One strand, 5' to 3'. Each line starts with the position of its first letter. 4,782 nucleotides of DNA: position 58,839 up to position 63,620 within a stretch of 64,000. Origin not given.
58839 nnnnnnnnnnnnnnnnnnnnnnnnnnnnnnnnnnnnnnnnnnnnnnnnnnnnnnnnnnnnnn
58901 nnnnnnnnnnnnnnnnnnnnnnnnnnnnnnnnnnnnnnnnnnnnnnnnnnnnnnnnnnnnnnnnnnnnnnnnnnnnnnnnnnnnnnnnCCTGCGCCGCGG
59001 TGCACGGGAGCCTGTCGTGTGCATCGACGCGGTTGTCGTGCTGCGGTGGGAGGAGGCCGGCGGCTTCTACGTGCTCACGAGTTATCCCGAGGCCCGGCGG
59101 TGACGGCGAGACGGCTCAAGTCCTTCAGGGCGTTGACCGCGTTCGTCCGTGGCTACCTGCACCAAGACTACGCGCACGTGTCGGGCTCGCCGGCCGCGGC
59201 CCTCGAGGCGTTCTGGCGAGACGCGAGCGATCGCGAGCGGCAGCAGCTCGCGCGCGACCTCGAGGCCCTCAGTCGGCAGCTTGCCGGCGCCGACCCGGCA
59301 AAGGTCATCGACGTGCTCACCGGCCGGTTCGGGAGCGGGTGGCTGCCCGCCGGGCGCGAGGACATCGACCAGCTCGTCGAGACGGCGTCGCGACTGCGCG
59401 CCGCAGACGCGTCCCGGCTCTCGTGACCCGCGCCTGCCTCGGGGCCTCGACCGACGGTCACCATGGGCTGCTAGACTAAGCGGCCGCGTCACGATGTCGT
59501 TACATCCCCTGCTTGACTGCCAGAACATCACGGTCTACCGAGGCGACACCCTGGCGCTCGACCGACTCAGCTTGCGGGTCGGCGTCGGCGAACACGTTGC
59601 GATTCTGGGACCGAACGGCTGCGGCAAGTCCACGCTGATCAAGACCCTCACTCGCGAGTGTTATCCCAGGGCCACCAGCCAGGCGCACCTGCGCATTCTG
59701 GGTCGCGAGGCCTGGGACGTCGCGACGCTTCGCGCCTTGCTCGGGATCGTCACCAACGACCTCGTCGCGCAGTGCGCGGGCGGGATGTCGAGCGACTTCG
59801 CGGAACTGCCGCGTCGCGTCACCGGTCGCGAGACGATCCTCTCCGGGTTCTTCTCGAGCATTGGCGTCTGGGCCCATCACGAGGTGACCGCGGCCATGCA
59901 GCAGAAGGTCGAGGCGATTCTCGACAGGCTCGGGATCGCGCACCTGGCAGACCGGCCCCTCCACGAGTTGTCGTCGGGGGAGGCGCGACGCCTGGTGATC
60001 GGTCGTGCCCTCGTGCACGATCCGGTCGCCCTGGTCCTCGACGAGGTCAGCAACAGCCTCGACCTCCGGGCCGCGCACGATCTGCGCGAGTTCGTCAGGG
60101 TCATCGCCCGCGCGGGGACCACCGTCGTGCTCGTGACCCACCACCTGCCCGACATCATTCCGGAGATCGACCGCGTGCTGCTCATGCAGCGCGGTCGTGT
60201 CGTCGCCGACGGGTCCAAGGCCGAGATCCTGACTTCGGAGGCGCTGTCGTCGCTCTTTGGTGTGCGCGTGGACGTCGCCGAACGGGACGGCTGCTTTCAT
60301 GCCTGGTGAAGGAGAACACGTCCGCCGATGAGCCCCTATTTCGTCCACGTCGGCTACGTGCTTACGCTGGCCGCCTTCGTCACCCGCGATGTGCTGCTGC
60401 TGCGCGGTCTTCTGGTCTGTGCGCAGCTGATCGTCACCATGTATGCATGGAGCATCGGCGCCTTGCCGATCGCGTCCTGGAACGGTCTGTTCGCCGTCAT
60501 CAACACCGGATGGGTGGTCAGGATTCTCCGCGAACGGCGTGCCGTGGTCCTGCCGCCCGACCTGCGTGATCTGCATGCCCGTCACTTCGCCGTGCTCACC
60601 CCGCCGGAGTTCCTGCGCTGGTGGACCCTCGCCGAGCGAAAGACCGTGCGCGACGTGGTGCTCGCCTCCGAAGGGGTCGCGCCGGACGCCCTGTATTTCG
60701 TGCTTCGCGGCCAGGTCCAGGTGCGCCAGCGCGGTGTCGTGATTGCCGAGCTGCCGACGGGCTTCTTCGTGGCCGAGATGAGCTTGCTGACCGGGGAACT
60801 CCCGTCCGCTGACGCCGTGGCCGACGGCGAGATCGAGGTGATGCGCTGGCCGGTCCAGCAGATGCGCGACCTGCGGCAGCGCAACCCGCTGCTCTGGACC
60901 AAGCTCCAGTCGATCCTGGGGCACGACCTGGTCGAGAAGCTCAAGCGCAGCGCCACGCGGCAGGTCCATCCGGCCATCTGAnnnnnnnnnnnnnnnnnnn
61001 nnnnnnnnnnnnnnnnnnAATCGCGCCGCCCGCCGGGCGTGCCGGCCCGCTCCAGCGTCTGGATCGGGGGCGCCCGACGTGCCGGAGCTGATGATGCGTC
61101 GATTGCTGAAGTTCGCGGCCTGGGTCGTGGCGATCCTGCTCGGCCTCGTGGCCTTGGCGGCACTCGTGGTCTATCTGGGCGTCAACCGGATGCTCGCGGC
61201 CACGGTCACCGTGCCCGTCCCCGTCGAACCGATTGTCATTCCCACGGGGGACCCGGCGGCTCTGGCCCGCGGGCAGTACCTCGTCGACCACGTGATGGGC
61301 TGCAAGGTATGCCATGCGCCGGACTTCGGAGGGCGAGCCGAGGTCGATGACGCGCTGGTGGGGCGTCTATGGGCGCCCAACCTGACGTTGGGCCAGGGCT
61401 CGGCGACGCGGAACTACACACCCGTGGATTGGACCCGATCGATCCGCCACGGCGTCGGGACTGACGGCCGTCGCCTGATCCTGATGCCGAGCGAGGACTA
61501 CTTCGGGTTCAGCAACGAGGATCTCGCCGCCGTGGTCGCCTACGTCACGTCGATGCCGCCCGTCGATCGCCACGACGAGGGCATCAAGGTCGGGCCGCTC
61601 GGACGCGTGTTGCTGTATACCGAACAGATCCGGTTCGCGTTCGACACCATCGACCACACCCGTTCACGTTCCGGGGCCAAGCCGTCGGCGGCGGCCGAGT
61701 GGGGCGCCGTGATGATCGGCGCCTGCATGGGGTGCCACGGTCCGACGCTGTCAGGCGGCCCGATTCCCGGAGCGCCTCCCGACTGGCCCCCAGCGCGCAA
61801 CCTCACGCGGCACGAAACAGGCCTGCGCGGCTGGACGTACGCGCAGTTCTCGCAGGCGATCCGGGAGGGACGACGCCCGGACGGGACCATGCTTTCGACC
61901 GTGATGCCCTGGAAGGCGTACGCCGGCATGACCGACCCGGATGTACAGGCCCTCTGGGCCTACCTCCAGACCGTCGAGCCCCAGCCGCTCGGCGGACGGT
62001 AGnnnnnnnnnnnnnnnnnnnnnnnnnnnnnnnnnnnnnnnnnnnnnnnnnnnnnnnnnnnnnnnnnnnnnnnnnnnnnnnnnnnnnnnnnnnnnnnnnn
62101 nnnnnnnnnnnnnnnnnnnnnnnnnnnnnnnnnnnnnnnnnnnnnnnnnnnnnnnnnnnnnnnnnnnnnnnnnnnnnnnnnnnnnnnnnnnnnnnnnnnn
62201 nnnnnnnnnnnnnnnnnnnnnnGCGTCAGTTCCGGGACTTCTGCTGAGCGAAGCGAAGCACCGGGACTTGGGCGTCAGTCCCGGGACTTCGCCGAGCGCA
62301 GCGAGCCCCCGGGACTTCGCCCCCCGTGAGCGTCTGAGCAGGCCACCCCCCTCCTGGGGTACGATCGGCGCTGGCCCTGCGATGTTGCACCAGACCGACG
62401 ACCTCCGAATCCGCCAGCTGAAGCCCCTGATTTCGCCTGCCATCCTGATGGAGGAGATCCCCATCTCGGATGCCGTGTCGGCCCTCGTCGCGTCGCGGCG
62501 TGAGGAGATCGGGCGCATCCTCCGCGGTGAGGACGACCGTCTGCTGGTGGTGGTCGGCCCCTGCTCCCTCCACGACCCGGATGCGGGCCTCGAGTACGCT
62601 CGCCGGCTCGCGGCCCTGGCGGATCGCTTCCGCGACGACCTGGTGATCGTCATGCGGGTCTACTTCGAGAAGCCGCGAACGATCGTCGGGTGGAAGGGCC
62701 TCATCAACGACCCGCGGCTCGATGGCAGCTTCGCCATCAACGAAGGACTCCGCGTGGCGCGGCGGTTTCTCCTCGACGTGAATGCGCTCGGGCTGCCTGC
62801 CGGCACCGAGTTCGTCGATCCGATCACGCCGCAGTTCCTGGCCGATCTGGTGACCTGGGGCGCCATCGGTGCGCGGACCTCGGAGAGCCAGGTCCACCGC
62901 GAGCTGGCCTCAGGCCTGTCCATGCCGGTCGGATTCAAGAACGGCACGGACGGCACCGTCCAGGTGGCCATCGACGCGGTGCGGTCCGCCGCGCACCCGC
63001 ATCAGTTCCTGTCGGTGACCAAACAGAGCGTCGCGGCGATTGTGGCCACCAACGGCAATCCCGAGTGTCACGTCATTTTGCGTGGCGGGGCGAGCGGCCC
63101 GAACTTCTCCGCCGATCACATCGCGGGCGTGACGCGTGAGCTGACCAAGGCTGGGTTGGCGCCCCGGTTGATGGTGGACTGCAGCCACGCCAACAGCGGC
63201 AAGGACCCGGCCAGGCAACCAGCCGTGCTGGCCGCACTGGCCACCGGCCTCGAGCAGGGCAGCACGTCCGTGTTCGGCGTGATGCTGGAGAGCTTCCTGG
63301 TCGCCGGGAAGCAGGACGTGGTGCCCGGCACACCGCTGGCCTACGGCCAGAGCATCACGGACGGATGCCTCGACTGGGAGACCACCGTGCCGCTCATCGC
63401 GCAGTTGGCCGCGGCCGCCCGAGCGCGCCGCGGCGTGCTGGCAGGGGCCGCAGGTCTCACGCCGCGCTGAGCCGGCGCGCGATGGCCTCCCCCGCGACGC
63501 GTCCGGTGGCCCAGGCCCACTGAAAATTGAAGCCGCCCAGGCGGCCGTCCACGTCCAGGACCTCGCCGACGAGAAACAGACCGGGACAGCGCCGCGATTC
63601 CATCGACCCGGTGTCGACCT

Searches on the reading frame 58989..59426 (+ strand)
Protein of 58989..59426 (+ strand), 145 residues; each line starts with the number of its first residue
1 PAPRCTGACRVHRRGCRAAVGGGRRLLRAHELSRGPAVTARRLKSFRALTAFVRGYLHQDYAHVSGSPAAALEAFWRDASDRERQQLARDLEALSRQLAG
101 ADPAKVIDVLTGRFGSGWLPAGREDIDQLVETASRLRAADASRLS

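Call 48: search_protein_families(library=pfam, proteins=[window:58989-59426:+], max_evalue=0.0001)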
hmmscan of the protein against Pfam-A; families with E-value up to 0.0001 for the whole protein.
window:58989-59426:+ (145 aa): 1 family
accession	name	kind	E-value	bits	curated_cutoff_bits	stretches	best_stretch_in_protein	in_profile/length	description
PF18593.6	CdiI_2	-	4.8e-09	37.3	26.7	1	46-97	2-53/91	CdiI immunity protein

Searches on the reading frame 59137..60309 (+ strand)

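Call 47: search_protein_families(library=pfam, proteins=[window:59137-60309:+], max_evalue=0.0001)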
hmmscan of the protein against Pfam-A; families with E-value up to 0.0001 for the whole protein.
window:59137-60309:+ (390 aa): 5 families
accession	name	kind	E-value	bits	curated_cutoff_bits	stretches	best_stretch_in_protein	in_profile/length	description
PF00005.33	ABC_tran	-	3.1e-22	80.1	25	1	141-305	1-136/137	ABC transporter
PF13304.12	AAA_21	-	4.7e-11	43.7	27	1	271-336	231-299/304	AAA domain, putative AbiEii toxin, Type IV TA system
PF13191.12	AAA_16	-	4.6e-06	27.7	32.6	1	147-323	20-159/167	AAA ATPase domain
PF13401.12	AAA_22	-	2.3e-05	25.2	27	0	153-334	7-122/130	AAA domain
PF13173.12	AAA_14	-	8e-05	23.1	27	0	154-176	5-27/129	AAA domain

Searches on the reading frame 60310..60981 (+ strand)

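Call 48: search_protein_families(library=pfam, proteins=[window:60310-60981:+], max_evalue=0.0001)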
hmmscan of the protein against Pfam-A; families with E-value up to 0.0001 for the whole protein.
window:60310-60981:+ (223 aa): 2 families
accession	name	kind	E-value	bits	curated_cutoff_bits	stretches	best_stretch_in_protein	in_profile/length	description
PF00027.35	cNMP_binding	-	1.3e-12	47.9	27.5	1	115-192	7-89/89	Cyclic nucleotide-binding domain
PF04831.18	POPDC1-3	-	3.6e-12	47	28.1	1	11-212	5-135/140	POPDC1-3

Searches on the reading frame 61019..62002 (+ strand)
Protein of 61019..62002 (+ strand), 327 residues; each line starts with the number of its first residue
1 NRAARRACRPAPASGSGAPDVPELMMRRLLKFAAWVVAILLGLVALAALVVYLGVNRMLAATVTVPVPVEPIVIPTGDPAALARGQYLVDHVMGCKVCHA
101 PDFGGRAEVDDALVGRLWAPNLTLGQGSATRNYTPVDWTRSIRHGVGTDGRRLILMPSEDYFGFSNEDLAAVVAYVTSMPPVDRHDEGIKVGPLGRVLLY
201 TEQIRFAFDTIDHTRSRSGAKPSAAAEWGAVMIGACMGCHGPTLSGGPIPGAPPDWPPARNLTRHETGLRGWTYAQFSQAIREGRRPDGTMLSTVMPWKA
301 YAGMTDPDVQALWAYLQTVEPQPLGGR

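Call 48: search_protein_families(library=pfam, proteins=[window:61019-62002:+], max_evalue=0.0001)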
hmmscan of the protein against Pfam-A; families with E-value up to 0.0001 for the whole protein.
window:61019-62002:+ (327 aa): 2 families
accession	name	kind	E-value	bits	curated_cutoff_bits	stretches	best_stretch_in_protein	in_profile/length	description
PF00034.26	Cytochrom_C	-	5.1e-13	50.6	21.3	1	83-179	2-89/90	Cytochrome c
PF13442.11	Cytochrome_CBB3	-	5.3e-13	49.5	27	1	81-176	2-68/68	Cytochrome C oxidase, cbb3-type, subunit III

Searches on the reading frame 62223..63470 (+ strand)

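Call 48: search_protein_families(library=pfam, proteins=[window:62223-63470:+], max_evalue=0.0001)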
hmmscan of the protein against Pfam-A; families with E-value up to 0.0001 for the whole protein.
window:62223-63470:+ (415 aa): 1 family
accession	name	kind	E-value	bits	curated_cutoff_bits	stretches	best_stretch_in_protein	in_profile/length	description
PF00793.26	DAHP_synth_1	-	3.5e-88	295.5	25.5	1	94-389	8-266/270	DAHP synthetase I family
